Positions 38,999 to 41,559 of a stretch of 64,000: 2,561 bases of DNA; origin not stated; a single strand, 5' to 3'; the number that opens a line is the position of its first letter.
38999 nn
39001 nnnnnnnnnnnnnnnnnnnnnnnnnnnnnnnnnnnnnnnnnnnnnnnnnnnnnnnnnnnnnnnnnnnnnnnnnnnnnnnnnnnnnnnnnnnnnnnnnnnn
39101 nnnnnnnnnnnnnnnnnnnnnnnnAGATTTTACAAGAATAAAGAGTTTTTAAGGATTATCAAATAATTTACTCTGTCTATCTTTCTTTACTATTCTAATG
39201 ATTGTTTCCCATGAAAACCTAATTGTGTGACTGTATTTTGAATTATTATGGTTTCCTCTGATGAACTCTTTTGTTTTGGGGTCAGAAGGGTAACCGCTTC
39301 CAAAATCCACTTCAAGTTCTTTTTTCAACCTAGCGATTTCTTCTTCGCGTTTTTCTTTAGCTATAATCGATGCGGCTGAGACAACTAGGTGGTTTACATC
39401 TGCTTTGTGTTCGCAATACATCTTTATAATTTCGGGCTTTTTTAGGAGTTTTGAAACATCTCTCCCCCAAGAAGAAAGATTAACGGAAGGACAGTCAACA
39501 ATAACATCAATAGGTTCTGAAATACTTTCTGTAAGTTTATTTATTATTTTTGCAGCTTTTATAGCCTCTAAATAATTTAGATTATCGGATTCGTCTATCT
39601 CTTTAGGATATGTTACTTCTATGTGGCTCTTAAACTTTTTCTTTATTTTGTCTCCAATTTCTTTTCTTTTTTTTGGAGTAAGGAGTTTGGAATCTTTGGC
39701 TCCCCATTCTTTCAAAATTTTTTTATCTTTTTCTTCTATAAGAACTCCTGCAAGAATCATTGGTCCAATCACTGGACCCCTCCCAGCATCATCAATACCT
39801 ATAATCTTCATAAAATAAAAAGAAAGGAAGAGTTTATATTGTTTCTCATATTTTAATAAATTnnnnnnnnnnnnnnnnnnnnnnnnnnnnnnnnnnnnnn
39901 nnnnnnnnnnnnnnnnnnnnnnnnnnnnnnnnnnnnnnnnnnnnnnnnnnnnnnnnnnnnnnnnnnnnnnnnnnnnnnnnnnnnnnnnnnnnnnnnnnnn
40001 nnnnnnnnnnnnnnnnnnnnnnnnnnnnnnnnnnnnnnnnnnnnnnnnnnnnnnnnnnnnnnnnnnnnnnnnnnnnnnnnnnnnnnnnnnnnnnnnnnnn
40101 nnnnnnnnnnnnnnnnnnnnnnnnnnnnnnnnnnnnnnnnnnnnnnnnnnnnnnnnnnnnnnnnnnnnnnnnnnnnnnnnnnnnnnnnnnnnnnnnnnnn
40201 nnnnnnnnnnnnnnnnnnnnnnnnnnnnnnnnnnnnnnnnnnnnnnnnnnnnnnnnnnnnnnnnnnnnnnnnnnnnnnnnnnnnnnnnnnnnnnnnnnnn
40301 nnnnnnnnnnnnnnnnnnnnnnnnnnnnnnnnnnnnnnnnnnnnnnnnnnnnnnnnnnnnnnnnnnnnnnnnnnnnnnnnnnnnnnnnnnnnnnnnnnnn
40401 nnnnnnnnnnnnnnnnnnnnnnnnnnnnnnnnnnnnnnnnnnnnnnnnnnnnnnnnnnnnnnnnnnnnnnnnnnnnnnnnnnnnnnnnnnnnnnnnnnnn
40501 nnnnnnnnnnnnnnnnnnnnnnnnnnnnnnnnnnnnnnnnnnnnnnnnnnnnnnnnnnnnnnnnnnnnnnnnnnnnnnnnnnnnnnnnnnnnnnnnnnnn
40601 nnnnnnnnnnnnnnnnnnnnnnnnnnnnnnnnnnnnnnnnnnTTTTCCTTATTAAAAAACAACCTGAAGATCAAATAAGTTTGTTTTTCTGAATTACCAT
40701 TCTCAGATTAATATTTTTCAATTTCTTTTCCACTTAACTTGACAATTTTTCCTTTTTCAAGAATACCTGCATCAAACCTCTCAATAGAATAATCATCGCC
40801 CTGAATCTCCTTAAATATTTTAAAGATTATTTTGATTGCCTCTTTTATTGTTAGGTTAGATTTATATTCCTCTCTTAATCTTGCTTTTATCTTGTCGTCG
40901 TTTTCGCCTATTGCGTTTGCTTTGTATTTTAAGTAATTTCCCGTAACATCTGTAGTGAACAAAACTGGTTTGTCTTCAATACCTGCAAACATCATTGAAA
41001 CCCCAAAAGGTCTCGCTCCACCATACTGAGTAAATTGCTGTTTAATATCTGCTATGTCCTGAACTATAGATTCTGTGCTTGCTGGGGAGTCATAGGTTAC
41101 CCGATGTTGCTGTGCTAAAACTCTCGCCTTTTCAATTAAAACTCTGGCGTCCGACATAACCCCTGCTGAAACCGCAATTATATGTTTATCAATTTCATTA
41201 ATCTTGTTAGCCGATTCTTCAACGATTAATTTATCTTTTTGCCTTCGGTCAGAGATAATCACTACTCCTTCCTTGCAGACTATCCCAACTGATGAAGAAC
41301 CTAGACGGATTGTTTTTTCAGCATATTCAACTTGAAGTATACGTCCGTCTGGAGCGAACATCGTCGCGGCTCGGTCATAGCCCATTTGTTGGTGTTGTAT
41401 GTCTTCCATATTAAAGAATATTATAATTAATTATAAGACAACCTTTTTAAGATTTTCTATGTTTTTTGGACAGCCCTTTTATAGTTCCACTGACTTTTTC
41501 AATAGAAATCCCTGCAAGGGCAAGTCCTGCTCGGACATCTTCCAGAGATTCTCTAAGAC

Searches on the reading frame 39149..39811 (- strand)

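Call 13: search_protein_families(library=pfam, proteins=[window:39149-39811:-], max_evalue=0.001)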
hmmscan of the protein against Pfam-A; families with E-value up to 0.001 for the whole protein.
window:39149-39811:- (220 aa): 1 family
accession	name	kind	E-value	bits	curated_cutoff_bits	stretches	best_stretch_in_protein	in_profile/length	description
PF01351.25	RNase_HII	-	1.5e-44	152.7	25.8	1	4-203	1-198/199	Ribonuclease HII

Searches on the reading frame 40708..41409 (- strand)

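Call 14: search_protein_families(library=pfam, proteins=[window:40708-41409:-], max_evalue=0.001)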
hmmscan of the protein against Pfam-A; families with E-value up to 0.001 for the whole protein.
window:40708-41409:- (233 aa): 2 families
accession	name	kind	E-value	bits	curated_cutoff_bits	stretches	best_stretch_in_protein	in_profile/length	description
PF00227.31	Proteasome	-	3.5e-47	160.9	22.4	1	35-216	2-188/189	Proteasome subunit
PF10584.14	Proteasome_A_N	-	4.3e-10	39.5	27.7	1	11-32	1-22/23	Proteasome subunit A N-terminal signature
